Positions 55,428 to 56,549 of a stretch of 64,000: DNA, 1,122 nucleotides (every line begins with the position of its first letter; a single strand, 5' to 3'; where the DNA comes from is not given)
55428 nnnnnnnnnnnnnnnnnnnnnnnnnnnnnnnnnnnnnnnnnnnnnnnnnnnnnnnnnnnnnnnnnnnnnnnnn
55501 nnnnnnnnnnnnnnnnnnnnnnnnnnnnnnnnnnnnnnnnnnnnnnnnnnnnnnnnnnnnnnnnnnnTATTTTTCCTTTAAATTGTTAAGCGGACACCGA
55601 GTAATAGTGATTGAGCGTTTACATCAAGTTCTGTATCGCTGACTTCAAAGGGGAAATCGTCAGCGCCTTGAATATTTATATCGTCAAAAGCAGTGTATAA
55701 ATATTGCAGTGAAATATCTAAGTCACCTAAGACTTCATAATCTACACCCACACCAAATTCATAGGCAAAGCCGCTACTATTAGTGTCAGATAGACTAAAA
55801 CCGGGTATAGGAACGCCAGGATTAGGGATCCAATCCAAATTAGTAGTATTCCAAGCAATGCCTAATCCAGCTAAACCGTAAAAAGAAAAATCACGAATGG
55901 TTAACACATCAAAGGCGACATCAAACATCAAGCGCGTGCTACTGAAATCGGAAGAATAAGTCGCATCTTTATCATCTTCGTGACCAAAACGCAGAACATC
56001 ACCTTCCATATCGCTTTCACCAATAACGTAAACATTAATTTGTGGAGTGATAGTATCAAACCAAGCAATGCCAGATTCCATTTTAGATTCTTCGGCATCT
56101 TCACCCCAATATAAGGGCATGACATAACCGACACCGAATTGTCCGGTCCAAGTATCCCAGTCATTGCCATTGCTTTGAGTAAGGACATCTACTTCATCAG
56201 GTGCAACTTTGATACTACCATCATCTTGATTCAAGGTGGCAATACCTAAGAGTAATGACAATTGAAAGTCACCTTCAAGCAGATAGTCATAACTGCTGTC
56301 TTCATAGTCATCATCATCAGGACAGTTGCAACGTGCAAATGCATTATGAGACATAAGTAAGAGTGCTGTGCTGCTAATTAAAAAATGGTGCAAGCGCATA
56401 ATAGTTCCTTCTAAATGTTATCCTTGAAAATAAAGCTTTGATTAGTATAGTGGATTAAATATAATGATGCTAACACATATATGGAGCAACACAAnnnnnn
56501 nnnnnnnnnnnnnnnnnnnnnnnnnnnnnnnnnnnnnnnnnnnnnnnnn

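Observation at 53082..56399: Operon of an outer-membrane beta-barrel gene plus two paralogous secreted DUF3494 (ice-binding-like) proteins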

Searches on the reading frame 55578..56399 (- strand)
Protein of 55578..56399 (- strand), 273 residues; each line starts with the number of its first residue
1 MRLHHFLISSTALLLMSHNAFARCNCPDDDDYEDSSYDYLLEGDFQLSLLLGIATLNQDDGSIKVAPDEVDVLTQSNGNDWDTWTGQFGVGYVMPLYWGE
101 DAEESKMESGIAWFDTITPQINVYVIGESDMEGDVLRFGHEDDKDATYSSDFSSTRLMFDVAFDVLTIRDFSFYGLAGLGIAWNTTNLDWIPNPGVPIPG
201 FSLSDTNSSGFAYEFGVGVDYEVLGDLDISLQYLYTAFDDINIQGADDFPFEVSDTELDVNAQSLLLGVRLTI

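Call 3: search_protein_families(library=pfam, proteins=[window:55578-56399:-], max_evalue=1)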
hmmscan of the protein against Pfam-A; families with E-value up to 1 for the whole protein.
window:55578-56399:- (273 aa): 3 families
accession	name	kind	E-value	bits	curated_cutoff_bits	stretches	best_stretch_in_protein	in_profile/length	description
PF13505.12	OMP_b-brl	-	9.4e-09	36.1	28.7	1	131-266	60-168/175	Outer membrane protein beta-barrel domain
PF01389.23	OmpA_membrane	-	0.2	11.8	21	1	170-236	90-149/180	OmpA-like transmembrane domain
PF15455.11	Pro-rich_19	-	0.23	11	27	1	184-215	326-357/363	Proline-rich 19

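Call 4: search_protein_families(library=ncbifam, proteins=[window:55578-56399:-], max_evalue=1)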
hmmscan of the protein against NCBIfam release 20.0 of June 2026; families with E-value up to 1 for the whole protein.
window:55578-56399:- (273 aa): 1 family
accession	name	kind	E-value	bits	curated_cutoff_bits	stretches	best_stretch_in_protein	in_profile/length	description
NF052636.1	Rick_Adr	subfamily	0.00014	21.5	210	1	155-273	109-224/224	adhesin Adr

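Call 12: find_homologous_proteins(query=window:55578-56399:-)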
Query window:55578-56399:- (273 aa): 16 proteins with E <= 0.001 among 1303 candidates.
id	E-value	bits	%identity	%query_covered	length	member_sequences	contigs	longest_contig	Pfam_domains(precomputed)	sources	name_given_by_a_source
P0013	1.3e-180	617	100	100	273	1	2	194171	PF13505.13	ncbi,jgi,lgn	-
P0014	8.4e-119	414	66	100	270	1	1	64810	-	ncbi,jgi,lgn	ncbi:MAG: hypothetical protein WC748_09300 [Legionellales bacterium]|jgi:opacity protein-like surfac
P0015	3.3e-99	350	61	86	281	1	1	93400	PF13505.13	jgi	jgi:opacity protein-like surface antigen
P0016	2.3e-94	334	56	100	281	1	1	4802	PF13505.13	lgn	-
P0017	5.9e-88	313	54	100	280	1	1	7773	PF13505.13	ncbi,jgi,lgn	ncbi:MAG: outer membrane beta-barrel protein [Gammaproteobacteria bacterium]|jgi:opacity protein-lik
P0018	4.9e-70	254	46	100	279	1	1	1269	PF13505.13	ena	-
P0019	3.9e-64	235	50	84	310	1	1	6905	PF13505.13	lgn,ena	-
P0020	1.4e-55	207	44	84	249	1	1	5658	PF13505.13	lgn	-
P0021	2.9e-54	203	59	58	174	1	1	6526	-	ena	-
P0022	5.1e-49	185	39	100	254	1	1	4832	PF13505.13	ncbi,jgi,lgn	ncbi:MAG: hypothetical protein ABSF18_04385 [Gammaproteobacteria bacterium]|jgi:opacity protein-like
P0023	5.4e-49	185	43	84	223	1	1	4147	PF13505.13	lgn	-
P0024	2.8e-45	173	50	67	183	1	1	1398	PF13505.13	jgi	jgi:opacity protein-like surface antigen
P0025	1.3e-44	171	38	92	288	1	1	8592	PF13505.13,PF01389.24,PF13568.13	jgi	jgi:opacity protein-like surface antigen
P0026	1.0e-32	132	38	83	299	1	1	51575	PF13505.13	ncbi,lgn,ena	-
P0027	9.6e-32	129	40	72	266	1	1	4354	PF13505.13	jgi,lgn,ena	-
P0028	3.9e-31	127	35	81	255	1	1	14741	PF13505.13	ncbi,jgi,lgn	ncbi:MAG: hypothetical protein ABSF18_00230 [Gammaproteobacteria bacterium]|jgi:opacity protein-like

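Call 14: find_encoding_contigs(protein=P0015, flank=7000, max_places=2)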
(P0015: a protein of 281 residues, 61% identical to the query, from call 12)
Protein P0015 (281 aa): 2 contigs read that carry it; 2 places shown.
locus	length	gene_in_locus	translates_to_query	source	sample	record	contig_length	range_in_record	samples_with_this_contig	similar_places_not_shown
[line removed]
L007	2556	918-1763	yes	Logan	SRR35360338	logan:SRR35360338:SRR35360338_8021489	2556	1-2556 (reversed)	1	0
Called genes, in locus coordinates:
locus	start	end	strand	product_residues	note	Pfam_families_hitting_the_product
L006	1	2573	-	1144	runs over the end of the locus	-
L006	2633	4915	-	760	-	PF02861:Clp_N, PF00004:AAA, PF07728:AAA_5 (weak), PF17871:AAA_lid_9, PF00004:AAA, PF07724:AAA_2, PF07728:AAA_5, PF10431:ClpB_D2-small, +9 more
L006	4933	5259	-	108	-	PF02617:ClpS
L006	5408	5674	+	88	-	PF00313:CSD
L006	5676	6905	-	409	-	PF00180:Iso_dh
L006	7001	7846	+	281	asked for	PF13505:OMP_b-brl (weak)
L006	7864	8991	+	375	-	-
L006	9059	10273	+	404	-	-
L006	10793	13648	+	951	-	PF03477:ATP-cone, PF00317:Ribonuc_red_lgN, PF02867:Ribonuc_red_lgC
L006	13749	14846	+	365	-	PF00268:Ribonuc_red_sm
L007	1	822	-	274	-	?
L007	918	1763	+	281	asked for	PF13505:OMP_b-brl (weak)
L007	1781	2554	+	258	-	?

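Call 15: find_encoding_contigs(protein=P0026, flank=7000, max_places=2)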
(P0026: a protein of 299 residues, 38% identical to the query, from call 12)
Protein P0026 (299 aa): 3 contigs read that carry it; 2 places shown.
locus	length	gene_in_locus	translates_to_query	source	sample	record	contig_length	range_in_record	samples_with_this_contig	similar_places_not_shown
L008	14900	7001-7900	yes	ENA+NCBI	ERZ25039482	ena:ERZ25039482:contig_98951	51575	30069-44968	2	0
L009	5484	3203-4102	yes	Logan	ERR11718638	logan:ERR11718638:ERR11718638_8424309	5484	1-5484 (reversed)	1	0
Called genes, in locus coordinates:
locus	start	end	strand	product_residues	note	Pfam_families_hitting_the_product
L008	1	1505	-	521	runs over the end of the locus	PF01554:MatE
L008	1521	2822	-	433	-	PF00155:Aminotran_1_2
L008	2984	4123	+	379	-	-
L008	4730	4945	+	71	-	-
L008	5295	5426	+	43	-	-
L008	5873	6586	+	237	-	PF00924:MS_channel_2nd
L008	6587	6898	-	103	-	-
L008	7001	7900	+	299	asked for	PF13505:OMP_b-brl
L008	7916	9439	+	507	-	PF24817:WD40_WDHD1_1st (faint), PF25174:Beta-prop_THOC3 (faint), PF23409:Beta-prop_EML (faint), PF23414:Beta-prop_EML_2 (faint)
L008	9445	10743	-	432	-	-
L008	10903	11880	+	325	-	-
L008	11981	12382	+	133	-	-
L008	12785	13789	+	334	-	-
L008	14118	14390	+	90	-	-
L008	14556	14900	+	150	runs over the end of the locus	PF00578:AhpC-TSA, PF08534:Redoxin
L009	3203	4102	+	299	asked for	PF13505:OMP_b-brl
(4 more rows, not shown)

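Call 16: find_encoding_contigs(protein=P0025, flank=7000, max_places=2)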
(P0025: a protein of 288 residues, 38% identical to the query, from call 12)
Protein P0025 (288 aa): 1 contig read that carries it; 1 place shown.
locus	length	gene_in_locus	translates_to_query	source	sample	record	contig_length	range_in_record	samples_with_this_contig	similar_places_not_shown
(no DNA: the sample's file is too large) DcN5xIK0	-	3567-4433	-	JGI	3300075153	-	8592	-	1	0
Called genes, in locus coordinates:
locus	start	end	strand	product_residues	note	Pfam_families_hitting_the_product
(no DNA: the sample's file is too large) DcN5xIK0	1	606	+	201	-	?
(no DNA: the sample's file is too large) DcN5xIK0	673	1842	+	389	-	PF11999:Ice_binding (weak)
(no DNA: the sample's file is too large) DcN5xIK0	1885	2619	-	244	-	PF01571:GCV_T (weak)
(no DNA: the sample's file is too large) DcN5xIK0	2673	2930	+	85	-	PF03937:Sdh5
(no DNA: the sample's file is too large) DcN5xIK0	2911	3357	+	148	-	-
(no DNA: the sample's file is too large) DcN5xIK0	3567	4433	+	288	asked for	PF01389:OmpA_membrane (faint), PF13505:OMP_b-brl, PF13568:OMP_b-brl_2 (weak)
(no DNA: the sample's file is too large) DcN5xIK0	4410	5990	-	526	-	PF00890:FAD_binding_2, PF01266:DAO (weak), PF03486:HI0933_like (weak), PF07992:Pyr_redox_2 (faint), PF02910:Succ_DH_flav_C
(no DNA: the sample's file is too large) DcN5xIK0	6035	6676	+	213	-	PF04542:Sigma70_r2, PF08281:Sigma70_r4_2, PF04545:Sigma70_r4, PF13384:HTH_23 (weak)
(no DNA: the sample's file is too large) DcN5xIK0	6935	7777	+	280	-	-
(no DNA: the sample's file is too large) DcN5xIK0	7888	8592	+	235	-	?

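Call 23: find_encoding_contigs(protein=P0028, flank=6000, max_places=2)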
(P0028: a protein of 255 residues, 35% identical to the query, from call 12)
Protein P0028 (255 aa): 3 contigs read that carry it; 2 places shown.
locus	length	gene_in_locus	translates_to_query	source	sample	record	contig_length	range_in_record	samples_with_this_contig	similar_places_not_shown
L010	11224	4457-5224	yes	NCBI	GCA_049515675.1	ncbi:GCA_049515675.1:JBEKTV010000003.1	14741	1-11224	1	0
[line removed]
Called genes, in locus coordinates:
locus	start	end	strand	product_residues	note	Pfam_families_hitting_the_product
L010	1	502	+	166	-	PF24621:DHQS_C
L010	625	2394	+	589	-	PF00270:DEAD, PF04851:ResIII, PF00271:Helicase_C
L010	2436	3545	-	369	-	PF05222:AlaDh_PNT_N, PF01262:AlaDh_PNT_C, PF01488:Shikimate_DH (weak)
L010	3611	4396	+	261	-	PF01522:Polysacc_deac_1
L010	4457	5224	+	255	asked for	PF13505:OMP_b-brl (weak)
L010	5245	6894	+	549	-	-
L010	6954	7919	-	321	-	PF01207:Dus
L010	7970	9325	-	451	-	-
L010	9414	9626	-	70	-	-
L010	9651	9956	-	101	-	-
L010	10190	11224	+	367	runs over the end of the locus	PF01757:Acyl_transf_3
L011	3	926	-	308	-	?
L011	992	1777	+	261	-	PF01522:Polysacc_deac_1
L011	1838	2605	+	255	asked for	PF13505:OMP_b-brl (weak)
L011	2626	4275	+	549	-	-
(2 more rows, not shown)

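Call 24: find_encoding_contigs(protein=P0019, flank=6000, max_places=2)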
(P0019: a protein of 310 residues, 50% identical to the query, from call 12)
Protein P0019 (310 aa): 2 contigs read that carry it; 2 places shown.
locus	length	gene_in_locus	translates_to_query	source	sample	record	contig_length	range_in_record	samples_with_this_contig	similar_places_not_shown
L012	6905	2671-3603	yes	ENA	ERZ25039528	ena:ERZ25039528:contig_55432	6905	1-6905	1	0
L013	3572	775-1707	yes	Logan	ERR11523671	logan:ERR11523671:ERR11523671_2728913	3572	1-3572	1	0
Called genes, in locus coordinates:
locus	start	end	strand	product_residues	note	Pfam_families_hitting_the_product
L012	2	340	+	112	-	?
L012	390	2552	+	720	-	-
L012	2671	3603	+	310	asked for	PF13505:OMP_b-brl (faint)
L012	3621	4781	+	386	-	PF11999:Ice_binding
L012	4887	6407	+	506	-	-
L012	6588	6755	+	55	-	-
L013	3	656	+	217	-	?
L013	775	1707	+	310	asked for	PF13505:OMP_b-brl (faint)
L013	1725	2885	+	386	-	PF11999:Ice_binding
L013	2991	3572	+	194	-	?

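Call 33: find_related_loci(query=A3, collection=genome_contigs, flank=6000)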
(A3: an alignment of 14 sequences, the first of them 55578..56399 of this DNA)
Query A3 (273 aa) in genome_contigs; peptide patterns used: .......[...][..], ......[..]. (x = any residue, [..] = any of these).
88 stretches matched a pattern; 28 encode a relative of the query (tblastn E <= 1e-3); 27 distinct loci.
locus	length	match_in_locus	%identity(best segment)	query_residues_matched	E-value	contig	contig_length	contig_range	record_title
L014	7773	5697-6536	54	1-273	3e-86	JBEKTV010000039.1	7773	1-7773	MAG: Gammaproteobacteria bacterium isolate SPRUCE 566 SPRUCE_566_39, whole genome shotgun sequence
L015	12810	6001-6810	66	1-273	1e-116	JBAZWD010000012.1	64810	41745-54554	MAG: Legionellales bacterium isolate SO_2017_GW1_269 NODE_2472_length_64810_cov_1.421950_OW334_2017, whole genome shotgu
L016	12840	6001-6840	46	1-273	7e-72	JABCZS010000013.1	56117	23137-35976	MAG: Gammaproteobacteria bacterium isolate BWOrgControl_Nextera69_MAG3 3300020615.a:Ga0206861_1018, whole genome shotgun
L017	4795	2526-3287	39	1-273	3e-55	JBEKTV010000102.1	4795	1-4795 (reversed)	MAG: Gammaproteobacteria bacterium isolate SPRUCE 566 SPRUCE_566_102, whole genome shotgun sequence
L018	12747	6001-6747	41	3-273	7e-55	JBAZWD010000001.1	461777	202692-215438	MAG: Legionellales bacterium isolate SO_2017_GW1_269 NODE_137_length_461777_cov_1.491253_OW334_2017, whole genome shotgu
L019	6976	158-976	36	16-273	3e-54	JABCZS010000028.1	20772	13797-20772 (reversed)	MAG: Gammaproteobacteria bacterium isolate BWOrgControl_Nextera69_MAG3 3300020615.a:Ga0206861_1070, whole genome shotgun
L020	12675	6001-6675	43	45-273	7e-54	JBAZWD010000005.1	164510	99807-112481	MAG: Legionellales bacterium isolate SO_2017_GW1_269 NODE_711_length_164510_cov_1.472056_OW334_2017, whole genome shotgu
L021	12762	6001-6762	40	2-273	3e-52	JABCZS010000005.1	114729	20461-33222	MAG: Gammaproteobacteria bacterium isolate BWOrgControl_Nextera69_MAG3 3300020615.a:Ga0206861_1005, whole genome shotgun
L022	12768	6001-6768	39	1-273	3e-52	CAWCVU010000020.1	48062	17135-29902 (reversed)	MAG: uncultured Gammaproteobacteria bacterium isolate MFD01633.bin.2.174 genome assembly, contig: contig_59520, whole ge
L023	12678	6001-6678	42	45-273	5e-51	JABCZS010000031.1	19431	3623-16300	MAG: Gammaproteobacteria bacterium isolate BWOrgControl_Nextera69_MAG3 3300020615.a:Ga0206861_1075, whole genome shotgun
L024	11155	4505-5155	38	41-272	5e-45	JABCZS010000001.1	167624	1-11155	MAG: Gammaproteobacteria bacterium isolate BWOrgControl_Nextera69_MAG3 3300020615.a:Ga0206861_1001, whole genome shotgun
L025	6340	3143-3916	33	1-273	2e-44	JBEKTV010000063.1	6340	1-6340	MAG: Gammaproteobacteria bacterium isolate SPRUCE 566 SPRUCE_566_63, whole genome shotgun sequence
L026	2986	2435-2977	41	41-223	6e-44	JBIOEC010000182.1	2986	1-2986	MAG: Gammaproteobacteria bacterium isolate GcC11-19 k141_1474013_length_2986_cov_17.0000, whole genome shotgun sequence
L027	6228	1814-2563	36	21-269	7e-41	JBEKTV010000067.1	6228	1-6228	MAG: Gammaproteobacteria bacterium isolate SPRUCE 566 SPRUCE_566_67, whole genome shotgun sequence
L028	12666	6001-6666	37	45-269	6e-41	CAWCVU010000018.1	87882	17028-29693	MAG: uncultured Gammaproteobacteria bacterium isolate MFD01633.bin.2.174 genome assembly, contig: contig_58748, whole ge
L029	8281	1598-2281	35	45-273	8e-41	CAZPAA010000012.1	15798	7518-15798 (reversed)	MAG TPA_asm: uncultured Gammaproteobacteria bacterium isolate binchicken_co185_194 genome assembly, contig: NODE_5380_le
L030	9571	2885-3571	38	42-271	5e-40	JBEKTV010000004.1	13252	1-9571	MAG: Gammaproteobacteria bacterium isolate SPRUCE 566 SPRUCE_566_4, whole genome shotgun sequence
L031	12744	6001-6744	35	14-271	8e-40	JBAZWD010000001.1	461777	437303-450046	MAG: Legionellales bacterium isolate SO_2017_GW1_269 NODE_137_length_461777_cov_1.491253_OW334_2017, whole genome shotgu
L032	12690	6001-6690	34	45-273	4e-38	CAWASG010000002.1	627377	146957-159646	MAG: uncultured Gammaproteobacteria bacterium isolate MFD02832.bin.1.3 genome assembly, contig: contig_14482, whole geno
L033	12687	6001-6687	32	42-273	2e-37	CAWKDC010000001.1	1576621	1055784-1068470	MAG: uncultured Gammaproteobacteria bacterium isolate MFD05512.bin.1.74 genome assembly, contig: contig_29360, whole gen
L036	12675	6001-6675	33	51-273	9e-32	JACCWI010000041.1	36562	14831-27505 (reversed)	MAG: Tatlockia sp. isolate MGR_bin148 SD2897-2912_k127_761917, whole genome shotgun sequence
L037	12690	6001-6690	33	45-273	9e-31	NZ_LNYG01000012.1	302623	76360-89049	Legionella jamestowniensis strain JA-26-G1-E2 Ljam_ctg012, whole genome shotgun sequence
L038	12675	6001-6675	31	51-273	2e-25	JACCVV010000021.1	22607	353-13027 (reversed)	MAG: Tatlockia sp. isolate MGR_bin135 SD2897-2912_k127_4733339, whole genome shotgun sequence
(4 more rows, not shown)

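Call 49: search_protein_families(library=pfam, proteins=[L010:5245-6894:+, L017:3308-4795:+, L018:6665-8344:+, L019:997-3072:+, L021:4124-5944:+, L022:6791-8497:+, L029:2311-3603:+, L036:6697-7845:+, L037:6720-7910:+, L032:3310-4521:-], max_evalue=0.01)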
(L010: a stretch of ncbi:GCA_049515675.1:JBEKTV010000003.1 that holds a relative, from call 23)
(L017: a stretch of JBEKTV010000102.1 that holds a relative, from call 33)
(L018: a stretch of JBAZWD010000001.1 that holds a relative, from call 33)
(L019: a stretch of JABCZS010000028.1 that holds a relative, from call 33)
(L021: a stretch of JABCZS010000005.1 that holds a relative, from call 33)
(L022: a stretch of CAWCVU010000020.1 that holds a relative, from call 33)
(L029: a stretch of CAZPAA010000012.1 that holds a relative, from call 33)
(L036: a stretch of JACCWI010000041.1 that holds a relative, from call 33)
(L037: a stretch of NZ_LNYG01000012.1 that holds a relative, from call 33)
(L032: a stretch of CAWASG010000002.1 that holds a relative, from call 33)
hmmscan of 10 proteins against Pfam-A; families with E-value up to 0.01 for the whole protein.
L010:5245-6894:+ (549 aa): 0 families

L017:3308-4795:+ (496 aa): 0 families

L018:6665-8344:+ (559 aa): 2 families
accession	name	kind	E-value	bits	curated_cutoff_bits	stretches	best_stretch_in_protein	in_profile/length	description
PF15899.11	BNR_6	-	1.4e-05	25.1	27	0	311-321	2-12/14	BNR-Asp box repeat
PF12581.13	DUF3756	-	0.002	18.4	25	0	478-490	23-35/41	Protein of unknown function (DUF3756)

L019:997-3072:+ (691 aa): 0 families

L021:4124-5944:+ (606 aa): 1 family
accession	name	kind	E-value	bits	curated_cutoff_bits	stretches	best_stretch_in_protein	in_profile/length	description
PF11999.13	Ice_binding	-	1e-41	143.3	28.7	1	409-604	1-208/208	Ice-binding-like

L022:6791-8497:+ (568 aa): 0 families

L029:2311-3603:+ (430 aa): 1 family
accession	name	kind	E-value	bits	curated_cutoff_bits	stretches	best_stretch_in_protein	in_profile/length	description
PF11999.13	Ice_binding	-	2.2e-08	34.4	28.7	1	200-422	10-207/208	Ice-binding-like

L036:6697-7845:+ (382 aa): 1 family
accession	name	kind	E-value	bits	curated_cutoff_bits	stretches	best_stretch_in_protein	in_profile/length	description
PF11999.13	Ice_binding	-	2.1e-26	93.3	28.7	1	178-377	1-207/208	Ice-binding-like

L037:6720-7910:+ (396 aa): 1 family
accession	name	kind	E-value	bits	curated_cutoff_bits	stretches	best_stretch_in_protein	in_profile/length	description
PF11999.13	Ice_binding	-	2.4e-61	207.4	28.7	1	199-388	1-208/208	Ice-binding-like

L032:3310-4521:- (403 aa): 1 family
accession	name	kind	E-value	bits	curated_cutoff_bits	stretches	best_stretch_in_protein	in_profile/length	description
PF11999.13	Ice_binding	-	6.1e-27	95.1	28.7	1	198-401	1-208/208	Ice-binding-like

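Call 51: search_protein_families(library=pfam, proteins=[L023:6671-8302:+, L028:6698-8362:+, L030:3599-5224:+, L031:6769-8463:+, L038:6695-7819:+, L033:6707-7207:+, L016:6877-8229:+, L016:8323-9843:+, L016:10124-11656:+, L027:433-1605:+], max_evalue=0.01)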
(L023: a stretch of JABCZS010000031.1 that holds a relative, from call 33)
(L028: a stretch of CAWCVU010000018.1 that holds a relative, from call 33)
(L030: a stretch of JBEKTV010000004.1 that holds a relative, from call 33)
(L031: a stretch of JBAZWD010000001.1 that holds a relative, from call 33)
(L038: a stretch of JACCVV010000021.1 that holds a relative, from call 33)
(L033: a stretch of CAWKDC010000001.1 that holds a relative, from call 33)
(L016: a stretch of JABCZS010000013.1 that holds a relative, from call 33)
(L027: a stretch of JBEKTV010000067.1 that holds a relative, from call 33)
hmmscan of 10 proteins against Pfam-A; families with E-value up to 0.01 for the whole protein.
L023:6671-8302:+ (543 aa): 4 families
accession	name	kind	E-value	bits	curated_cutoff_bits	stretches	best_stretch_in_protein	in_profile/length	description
PF13088.12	BNR_2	-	2.3e-10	40.7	31.4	1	279-411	81-210/277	BNR repeat-like domain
PF15899.11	BNR_6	-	8.7e-10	38.1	27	0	281-292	1-12/14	BNR-Asp box repeat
PF02012.26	BNR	-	9.4e-07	28.3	27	0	282-292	1-11/12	BNR/Asp-box repeat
PF15902.12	Sortilin-Vps10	-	1.1e-06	28.2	33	0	281-401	3-111/446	Sortilin, neurotensin receptor 3,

L028:6698-8362:+ (554 aa): 6 families
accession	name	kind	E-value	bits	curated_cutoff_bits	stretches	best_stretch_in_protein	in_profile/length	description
PF13088.12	BNR_2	-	1.5e-11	44.6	31.4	1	316-487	85-253/277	BNR repeat-like domain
PF14870.12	PSII_BNR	-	1.1e-09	38.4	27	0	421-495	37-107/303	Photosynthesis system II assembly factor YCF48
PF02012.26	BNR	-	1.3e-06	28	27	0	525-534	2-11/12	BNR/Asp-box repeat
PF21471.3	Reelin_subrepeat-B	-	3.6e-05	24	27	0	314-332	61-79/127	Reelin subrepeat B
PF24316.1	Tli3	-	4.9e-05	24.1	27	0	518-535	81-98/129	T6SS Tli3 immunity protein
PF15902.12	Sortilin-Vps10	-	0.00017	21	33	0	475-536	382-434/446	Sortilin, neurotensin receptor 3,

L030:3599-5224:+ (541 aa): 7 families
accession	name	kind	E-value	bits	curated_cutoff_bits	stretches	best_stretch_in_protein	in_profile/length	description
PF13088.12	BNR_2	-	2.1e-10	40.8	31.4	1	306-469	80-251/277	BNR repeat-like domain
PF14870.12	PSII_BNR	-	4.1e-10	39.8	27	1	374-522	5-143/303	Photosynthesis system II assembly factor YCF48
PF21471.3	Reelin_subrepeat-B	-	4.7e-06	26.8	27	0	403-429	51-77/127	Reelin subrepeat B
PF02012.26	BNR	-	4.7e-05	23.2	27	0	509-518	2-11/12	BNR/Asp-box repeat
PF24316.1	Tli3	-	8.4e-05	23.4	27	0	499-520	78-99/129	T6SS Tli3 immunity protein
PF15902.12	Sortilin-Vps10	-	0.00046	19.5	33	0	458-521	5-61/446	Sortilin, neurotensin receptor 3,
PF03174.19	CHB_HEX_C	-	0.0079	16.6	23.6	0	414-429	37-52/76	Chitobiase/beta-hexosaminidase C-terminal domain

L031:6769-8463:+ (564 aa): 6 families
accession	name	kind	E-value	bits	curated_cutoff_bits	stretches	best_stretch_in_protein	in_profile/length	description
PF14870.12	PSII_BNR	-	1.2e-10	41.5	27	0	388-494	8-100/303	Photosynthesis system II assembly factor YCF48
PF13088.12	BNR_2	-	1.1e-06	28.6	31.4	1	145-336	70-258/277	BNR repeat-like domain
PF15902.12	Sortilin-Vps10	-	3.1e-06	26.7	33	0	481-542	382-434/446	Sortilin, neurotensin receptor 3,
PF02012.26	BNR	-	3.5e-06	26.6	27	0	481-489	3-11/12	BNR/Asp-box repeat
PF24316.1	Tli3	-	5.4e-05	24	27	0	465-490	73-98/129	T6SS Tli3 immunity protein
PF21471.3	Reelin_subrepeat-B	-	0.00014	22.1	27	0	309-334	55-80/127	Reelin subrepeat B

L038:6695-7819:+ (374 aa): 1 family
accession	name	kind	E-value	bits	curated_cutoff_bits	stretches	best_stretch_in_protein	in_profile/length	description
PF11999.13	Ice_binding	-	2.3e-29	103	28.7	1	178-369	1-207/208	Ice-binding-like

L033:6707-7207:+ (166 aa): 0 families

L016:6877-8229:+ (450 aa): 1 family
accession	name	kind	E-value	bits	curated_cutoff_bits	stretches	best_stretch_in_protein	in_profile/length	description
PF11999.13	Ice_binding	-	7.4e-07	29.5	28.7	0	350-412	150-207/208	Ice-binding-like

L016:8323-9843:+ (506 aa): 0 families

L016:10124-11656:+ (510 aa): 0 families

L027:433-1605:+ (390 aa): 0 families
